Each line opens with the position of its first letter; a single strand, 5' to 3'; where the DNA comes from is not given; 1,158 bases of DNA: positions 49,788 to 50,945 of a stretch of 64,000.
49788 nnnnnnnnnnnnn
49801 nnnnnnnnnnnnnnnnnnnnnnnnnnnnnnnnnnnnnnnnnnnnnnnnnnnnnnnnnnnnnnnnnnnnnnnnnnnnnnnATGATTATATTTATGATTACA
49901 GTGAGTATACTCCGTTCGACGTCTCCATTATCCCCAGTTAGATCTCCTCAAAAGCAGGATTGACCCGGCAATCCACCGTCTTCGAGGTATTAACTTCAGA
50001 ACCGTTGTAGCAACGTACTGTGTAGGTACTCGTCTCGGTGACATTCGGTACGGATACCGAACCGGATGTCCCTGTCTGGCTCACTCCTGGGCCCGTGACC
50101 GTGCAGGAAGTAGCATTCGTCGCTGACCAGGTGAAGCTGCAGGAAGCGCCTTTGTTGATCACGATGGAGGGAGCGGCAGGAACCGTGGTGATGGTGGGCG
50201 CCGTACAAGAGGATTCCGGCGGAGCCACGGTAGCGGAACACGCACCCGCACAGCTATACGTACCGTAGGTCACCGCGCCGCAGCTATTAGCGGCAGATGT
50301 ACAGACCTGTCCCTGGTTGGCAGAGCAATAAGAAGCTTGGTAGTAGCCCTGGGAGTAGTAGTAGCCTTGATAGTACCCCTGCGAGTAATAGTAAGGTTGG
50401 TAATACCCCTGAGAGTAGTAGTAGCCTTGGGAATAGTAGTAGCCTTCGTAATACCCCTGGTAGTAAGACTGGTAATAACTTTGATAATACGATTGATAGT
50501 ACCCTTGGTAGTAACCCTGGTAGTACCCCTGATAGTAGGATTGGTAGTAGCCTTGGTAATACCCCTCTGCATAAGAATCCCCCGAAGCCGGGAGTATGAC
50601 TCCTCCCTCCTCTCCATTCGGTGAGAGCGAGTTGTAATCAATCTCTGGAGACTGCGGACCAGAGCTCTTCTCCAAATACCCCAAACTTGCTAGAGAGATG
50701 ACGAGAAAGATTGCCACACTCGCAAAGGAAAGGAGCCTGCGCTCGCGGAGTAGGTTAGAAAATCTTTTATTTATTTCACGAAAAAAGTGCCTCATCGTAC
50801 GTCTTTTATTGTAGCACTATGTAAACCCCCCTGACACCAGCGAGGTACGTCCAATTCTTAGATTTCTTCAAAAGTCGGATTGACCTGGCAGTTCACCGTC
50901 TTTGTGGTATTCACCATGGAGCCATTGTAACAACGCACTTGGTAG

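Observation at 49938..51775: Tandem pair of Tyr/Gln-rich (YYQ-repeat) anchored proteins with signs of gene conversion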

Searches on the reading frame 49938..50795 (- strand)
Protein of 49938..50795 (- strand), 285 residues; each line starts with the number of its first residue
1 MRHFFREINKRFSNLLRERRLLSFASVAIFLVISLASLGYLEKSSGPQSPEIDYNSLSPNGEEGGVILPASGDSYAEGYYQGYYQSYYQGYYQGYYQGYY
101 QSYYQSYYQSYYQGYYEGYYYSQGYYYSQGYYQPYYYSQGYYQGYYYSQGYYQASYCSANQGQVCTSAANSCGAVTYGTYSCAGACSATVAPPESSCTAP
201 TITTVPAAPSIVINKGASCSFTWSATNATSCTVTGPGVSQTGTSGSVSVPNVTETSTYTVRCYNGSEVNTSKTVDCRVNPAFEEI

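Call 8: search_protein_families(library=pfam, proteins=[window:49938-50795:-], max_evalue=0.1)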
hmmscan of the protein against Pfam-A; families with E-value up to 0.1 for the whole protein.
window:49938-50795:- (285 aa): 0 families

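Call 9: search_protein_families(library=ncbifam, proteins=[window:49938-50795:-], max_evalue=0.1)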
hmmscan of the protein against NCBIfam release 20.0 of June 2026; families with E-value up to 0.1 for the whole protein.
window:49938-50795:- (285 aa): 1 family
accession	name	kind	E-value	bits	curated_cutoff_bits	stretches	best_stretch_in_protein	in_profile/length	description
NF004267.1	PRK05687.1-3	equivalog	0.055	12.6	293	1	74-119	75-120/266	flagellar assembly protein FliH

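Call 34: find_homologous_proteins(query=window:49938-50795:-, max_evalue=0.01)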
Query window:49938-50795:- (285 aa): 27 proteins with E <= 0.01 among 1618 candidates.
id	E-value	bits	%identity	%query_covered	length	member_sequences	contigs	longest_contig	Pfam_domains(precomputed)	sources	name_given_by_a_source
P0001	6.7e-96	339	62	87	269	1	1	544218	-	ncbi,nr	ncbi:hypothetical protein K8Q93_03770 [Candidatus Parcubacteria bacterium]|nr:hypothetical protein [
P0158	2.6e-14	71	51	26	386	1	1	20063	-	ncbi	-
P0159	6.9e-14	70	-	-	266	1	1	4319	-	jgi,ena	-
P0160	2.1e-11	61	38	43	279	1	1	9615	-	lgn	-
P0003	2.6e-9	55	-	-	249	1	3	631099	-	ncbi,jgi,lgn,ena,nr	ncbi:hypothetical protein EBR66_04880 [bacterium]|nr:hypothetical protein [bacterium]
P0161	8.0e-9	53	-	-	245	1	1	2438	-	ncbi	-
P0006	2.1e-8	52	-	-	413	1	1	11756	PF07705.18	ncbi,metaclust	ncbi:MAG: putative cell adhesion protein, partial [Parcubacteria bacterium C7867-004]|metaclust:stat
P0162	4.3e-8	51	30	81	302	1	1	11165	-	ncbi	-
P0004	1.4e-7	49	51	17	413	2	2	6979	PF07705.18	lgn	-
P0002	1.8e-7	49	47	26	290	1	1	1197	-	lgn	-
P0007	2.8e-7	48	27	80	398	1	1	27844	PF07705.18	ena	-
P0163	3.0e-7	48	-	-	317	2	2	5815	-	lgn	-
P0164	3.6e-7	48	59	23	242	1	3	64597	-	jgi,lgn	jgi:hypothetical protein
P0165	2.8e-6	45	34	65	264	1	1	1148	-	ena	-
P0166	3.8e-6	44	31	64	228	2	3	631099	-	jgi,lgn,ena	-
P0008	9.8e-5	40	-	-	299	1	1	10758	-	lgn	-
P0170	2.1e-4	39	39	18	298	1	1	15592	-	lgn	-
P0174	3.8e-3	34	-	-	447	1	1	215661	PF21722.5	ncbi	-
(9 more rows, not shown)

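Call 44: predict_structure(alignment_id=A2)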
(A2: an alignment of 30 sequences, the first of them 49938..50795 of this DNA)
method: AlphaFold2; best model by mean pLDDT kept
length: 285 residues; sequences in the alignment: 30
mean_pLDDT: 73.2   pTM: 0.47
mean pLDDT of the five models: 73.2, 72.6, 72.2, 71.7, 71.6
residues with pLDDT >= 90: 124; 70-90: 34; 50-70: 48; < 50: 79
segments of 3 or more residues with pLDDT < 50: 49-54, 72-77, 79-81, 83-97, 99-101, 107-147
pLDDT, mean of each block of 10 residues (from residue 1): 72 69 84 81 54 51 52 46 45 47 49 44 43 45 47 76 97 96 95 96 93 95 98 98 98 96 96 95 59
secondary structure, 60 per line:
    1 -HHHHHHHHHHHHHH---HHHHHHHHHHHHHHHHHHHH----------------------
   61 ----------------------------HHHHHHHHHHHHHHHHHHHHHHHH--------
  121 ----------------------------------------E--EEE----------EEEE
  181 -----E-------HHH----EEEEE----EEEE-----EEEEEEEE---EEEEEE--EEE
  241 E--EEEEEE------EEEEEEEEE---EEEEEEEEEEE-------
elements in order: H2-15 H19-38 H89-112 E164-166 E177-180 E201-205 E210-213 E219-226 E230-235 E238-241 E244-249 E256-264 E268-278

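Call 47: fold_search(model_id=the predicted structure, library=pdb)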
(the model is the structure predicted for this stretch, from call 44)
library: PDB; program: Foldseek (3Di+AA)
matches with E <= 10: 1894; with E <= 0.001: 1
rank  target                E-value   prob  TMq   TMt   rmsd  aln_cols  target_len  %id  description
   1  6vrp_B                9.8e-04  1.00  0.23  0.27  10.6       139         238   12  Reverse Transcriptase Diabody with R83T Mutation (released 2021-02-10)
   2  3pdd                  1.0e-03  1.00  0.25  0.36   8.4       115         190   11  Structures of Clostridium thermocellum CbhA fibronectin(III)-like modules (released 2011-11-23)
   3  8tmb_L                2.1e-03  1.00  0.22  0.53   4.7       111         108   12  Cryo-EM structure of CorA in complex with conformation-specific synthetic antibody C12 and 20 mM MgCl2, State MG20-1 (released 2025-02-12)
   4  9e60_L                2.1e-03  1.00  0.21  0.48   5.3       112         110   12  Canine parvovirus subtype 2a empty capsid in complex with Fab fragments of Mab 7C8 (released 2025-01-29)
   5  6fwx_A                2.2e-03  1.00  0.24  0.34   3.6       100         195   19  Chimeric titin Z1Z2-Z1Z2 tandem (Z1212) functionalized with a GRGDS exogenous peptide from fibronectin (released 2019-03-27)
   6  5gru_L                2.5e-03  1.00  0.23  0.28  12.7       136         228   12  Structure of mono-specific diabody (released 2016-10-12)
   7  5lfv_A                2.6e-03  1.00  0.23  0.22   6.3       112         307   16  Crystal structure of glycosylated Myelin-associated glycoprotein (MAG) Ig1-3 with soaked trisaccharide ligand (released 2016-12-14)
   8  6lyn_C                2.6e-03  1.00  0.21  0.30   4.9        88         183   14  CD146 D4-D5/AA98 Fab (released 2021-02-24)
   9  5xwt_A                2.6e-03  1.00  0.23  0.17  10.6       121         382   14  Crystal structure of PTPdelta Ig1-Fn1 in complex with SALM5 LRR-Ig (released 2018-06-06)
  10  9kvu                  2.8e-03  1.00  0.25  0.64   3.2        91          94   18  Structure of B1 domain in the bifunctional enzyme CelAly (released 2026-03-18)
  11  6yj0_MODEL_1_A        2.8e-03  1.00  0.23  0.55   3.9        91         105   15  Solution NMR structure of titin N2A region Ig domain I83 (released 2021-04-14)
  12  7kbp_B                3.0e-03  1.00  0.23  0.27  11.7       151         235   13  Herceptin Diabody with R83T, E85C Mutations (released 2021-03-10)
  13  3pe9_B                3.1e-03  1.00  0.23  0.62   3.4        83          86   12  Structures of Clostridium thermocellum CbhA fibronectin(III)-like modules (released 2011-11-23)
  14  9rhk_MODEL_1_A        3.3e-03  1.00  0.23  0.34   4.1        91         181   15  Solution NMR structure of the titin I-band tandem I82-I83 (released 2025-11-19)
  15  5lfr_B                3.3e-03  1.00  0.24  0.22   6.0       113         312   17  Crystal structure of glycosylated Myelin-associated glycoprotein (MAG) Ig1-3 (released 2016-12-14)
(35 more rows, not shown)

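Call 50: find_encoding_contigs(protein=P0162, flank=10000, max_places=1)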
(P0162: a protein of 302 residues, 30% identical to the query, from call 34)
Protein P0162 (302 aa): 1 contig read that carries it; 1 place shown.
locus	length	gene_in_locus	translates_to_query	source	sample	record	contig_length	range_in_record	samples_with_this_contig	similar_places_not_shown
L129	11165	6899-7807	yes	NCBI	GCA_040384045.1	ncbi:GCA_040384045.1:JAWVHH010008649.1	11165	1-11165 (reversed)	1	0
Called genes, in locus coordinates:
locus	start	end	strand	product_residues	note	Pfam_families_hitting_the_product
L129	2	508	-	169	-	?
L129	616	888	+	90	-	-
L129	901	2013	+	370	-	-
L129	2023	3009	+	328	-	-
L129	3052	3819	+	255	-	PF00515:TPR_1 (faint), PF07719:TPR_2 (faint), PF13181:TPR_8 (faint), PF13432:TPR_16 (faint), PF14559:TPR_19 (faint), PF13431:TPR_17 (faint)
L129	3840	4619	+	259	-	PF13432:TPR_16 (faint), PF00515:TPR_1 (faint), PF07719:TPR_2 (faint), PF13424:TPR_12 (faint), PF07721:TPR_4 (faint), PF13428:TPR_14 (faint), PF14559:TPR_19 (weak)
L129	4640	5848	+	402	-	-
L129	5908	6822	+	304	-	-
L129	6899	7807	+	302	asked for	-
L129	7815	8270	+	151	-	-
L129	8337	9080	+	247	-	-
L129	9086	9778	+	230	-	PF00573:Ribosomal_L4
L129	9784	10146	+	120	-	PF00276:Ribosomal_L23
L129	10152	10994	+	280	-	PF00181:Ribosomal_L2_N, PF03947:Ribosomal_L2_C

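Call 51: find_encoding_contigs(protein=P0170, flank=10000, max_places=1)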
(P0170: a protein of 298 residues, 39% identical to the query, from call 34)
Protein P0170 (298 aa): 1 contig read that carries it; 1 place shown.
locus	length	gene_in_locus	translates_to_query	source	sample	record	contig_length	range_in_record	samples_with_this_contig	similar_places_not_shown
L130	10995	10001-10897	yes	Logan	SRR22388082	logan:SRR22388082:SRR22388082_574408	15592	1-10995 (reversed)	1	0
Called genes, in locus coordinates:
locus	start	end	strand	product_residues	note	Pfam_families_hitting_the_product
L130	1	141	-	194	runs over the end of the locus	-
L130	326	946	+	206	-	PF13462:Thioredoxin_4, PF01323:DSBA (faint)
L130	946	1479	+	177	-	-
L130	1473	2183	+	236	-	PF00106:adh_short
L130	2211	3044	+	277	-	PF13640:2OG-FeII_Oxy_3, PF13661:2OG-FeII_Oxy_4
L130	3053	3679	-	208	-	PF13462:Thioredoxin_4, PF01323:DSBA (faint)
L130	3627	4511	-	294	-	-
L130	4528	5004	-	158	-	-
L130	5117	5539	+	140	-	PF00581:Rhodanese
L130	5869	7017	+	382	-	-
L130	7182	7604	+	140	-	-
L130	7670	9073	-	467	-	PF20680:DUF6817, PF13483:Lactamase_B_3 (faint)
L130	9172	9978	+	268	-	PF13428:TPR_14 (faint), PF00515:TPR_1 (faint), PF07719:TPR_2 (faint), PF23914:TPR_CcmH_CycH (faint), PF13181:TPR_8 (faint), PF13371:TPR_9 (faint), PF14559:TPR_19 (weak), PF13431:TPR_17 (weak), +2 more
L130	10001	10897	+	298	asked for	-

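Call 52: find_encoding_contigs(protein=P0158, flank=10000, max_places=1)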
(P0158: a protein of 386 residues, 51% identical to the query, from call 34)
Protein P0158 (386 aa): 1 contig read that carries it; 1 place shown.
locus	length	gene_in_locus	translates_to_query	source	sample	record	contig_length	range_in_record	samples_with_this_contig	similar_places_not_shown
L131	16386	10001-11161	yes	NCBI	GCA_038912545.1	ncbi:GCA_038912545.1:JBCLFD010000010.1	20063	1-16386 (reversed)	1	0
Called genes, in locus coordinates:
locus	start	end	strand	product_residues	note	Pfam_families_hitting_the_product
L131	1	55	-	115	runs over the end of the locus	PF04134:DCC1-like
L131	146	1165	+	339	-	-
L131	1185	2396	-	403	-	-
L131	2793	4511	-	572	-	PF01011:PQQ (faint), PF13360:PQQ_2, PF07774:EMC1_C (faint), PF13570:Beta-prop_ACSF4, PF13360:PQQ_2, PF13570:Beta-prop_ACSF4, PF25175:Beta-prop_WDR5 (weak), PF13360:PQQ_2, +3 more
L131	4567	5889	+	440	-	-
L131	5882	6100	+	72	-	-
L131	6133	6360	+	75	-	-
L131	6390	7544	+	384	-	-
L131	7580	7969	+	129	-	-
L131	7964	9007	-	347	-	PF02661:Fic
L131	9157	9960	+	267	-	PF13371:TPR_9 (faint), PF13414:TPR_11 (faint), PF13424:TPR_12 (faint), PF13431:TPR_17 (faint), PF00515:TPR_1 (faint), PF07719:TPR_2 (faint), PF13181:TPR_8 (weak), PF13432:TPR_16 (weak), +4 more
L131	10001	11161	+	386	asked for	-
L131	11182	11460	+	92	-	PF01197:Ribosomal_L31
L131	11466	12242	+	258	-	PF03462:PCRF, PF00472:RF-1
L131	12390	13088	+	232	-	PF00318:Ribosomal_S2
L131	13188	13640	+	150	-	PF22566:UBA_8 (weak), PF25025:EF-Ts_N (weak), PF00889:EF_TS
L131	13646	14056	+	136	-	-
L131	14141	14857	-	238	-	-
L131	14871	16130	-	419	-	PF13506:Glyco_transf_21, PF03142:Chitin_synth_2 (faint), PF13641:Glyco_tranf_2_3, PF00535:Glycos_transf_2, PF03552:Cellulose_synt (faint), PF10111:Glyco_tranf_2_2 (weak), PF13632:Glyco_trans_2_3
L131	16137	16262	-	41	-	PF03147:FDX-ACB (weak)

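Call 54: search_protein_families(library=pfam, proteins=[P0161, P0174], max_evalue=0.05)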
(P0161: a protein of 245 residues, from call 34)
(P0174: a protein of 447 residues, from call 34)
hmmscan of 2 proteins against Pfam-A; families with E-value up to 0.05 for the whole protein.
P0161 (245 aa): 0 families

P0174 (447 aa): 1 family
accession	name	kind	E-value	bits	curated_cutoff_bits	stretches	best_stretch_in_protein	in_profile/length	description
PF21722.4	Gly_rich_2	-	3e-10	40.9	24.3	1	55-287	3-226/226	Glycine-rich domain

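Call 88: search_protein_families(library=phrogs, proteins=[P0161, window:49938-50795:-], max_evalue=0.01)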
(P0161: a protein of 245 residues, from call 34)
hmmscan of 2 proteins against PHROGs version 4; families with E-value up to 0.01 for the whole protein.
P0161 (245 aa): 0 families

window:49938-50795:- (285 aa): 0 families

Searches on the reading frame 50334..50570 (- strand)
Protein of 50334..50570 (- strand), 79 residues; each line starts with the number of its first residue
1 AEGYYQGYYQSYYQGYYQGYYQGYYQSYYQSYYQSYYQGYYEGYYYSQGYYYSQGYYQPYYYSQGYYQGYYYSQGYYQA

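Call 86: search_solved_structures(query=window:50334-50570:-, max_evalue=10)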
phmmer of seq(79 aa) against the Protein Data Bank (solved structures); distinct sequences matched with E-value up to 10: 1.
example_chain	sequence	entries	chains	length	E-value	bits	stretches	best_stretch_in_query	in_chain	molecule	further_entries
6su9_A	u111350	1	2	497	1.1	12.8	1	11-49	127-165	Pyridoxal kinase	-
